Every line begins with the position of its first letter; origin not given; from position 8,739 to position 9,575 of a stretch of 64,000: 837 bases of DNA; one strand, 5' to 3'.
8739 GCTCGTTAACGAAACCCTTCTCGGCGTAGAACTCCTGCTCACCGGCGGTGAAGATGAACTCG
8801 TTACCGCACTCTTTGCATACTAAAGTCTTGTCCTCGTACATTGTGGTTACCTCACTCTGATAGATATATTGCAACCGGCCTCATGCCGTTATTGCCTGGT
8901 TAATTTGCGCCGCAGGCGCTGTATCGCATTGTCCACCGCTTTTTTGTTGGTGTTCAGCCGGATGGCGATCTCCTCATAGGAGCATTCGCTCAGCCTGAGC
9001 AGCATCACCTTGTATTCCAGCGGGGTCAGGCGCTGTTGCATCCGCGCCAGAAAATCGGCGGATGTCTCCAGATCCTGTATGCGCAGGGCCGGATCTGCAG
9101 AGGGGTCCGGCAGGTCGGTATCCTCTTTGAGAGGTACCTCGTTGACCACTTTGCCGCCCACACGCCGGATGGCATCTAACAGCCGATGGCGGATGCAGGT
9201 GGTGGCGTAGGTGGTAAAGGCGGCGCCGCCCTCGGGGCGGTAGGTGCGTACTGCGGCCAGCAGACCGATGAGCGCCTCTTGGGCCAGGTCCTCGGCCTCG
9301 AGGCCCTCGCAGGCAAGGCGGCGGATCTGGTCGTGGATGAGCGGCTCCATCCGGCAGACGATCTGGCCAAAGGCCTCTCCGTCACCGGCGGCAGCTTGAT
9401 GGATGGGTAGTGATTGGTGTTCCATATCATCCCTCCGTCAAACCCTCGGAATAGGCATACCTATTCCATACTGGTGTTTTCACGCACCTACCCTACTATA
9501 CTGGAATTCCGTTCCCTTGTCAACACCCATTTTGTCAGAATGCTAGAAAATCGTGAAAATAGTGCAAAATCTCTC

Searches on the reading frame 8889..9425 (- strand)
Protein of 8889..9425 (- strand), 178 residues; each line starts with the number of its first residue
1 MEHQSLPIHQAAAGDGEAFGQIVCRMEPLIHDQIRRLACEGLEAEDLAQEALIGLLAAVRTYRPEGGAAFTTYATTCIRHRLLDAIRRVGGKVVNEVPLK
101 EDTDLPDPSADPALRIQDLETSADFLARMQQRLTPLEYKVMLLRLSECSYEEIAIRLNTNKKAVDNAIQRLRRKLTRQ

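Call 26: search_protein_families(library=pfam, proteins=[window:8889-9425:-], max_evalue=0.001)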
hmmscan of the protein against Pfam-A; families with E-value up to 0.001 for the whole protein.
window:8889-9425:- (178 aa): 2 families
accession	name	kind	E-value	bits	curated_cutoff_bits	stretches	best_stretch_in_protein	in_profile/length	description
PF04542.20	Sigma70_r2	-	1.9e-17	63.2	24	1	25-88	4-67/71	Sigma-70 region 2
PF08281.18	Sigma70_r4_2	-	4e-09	36.4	25.7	1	128-175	6-54/54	Sigma-70, region 4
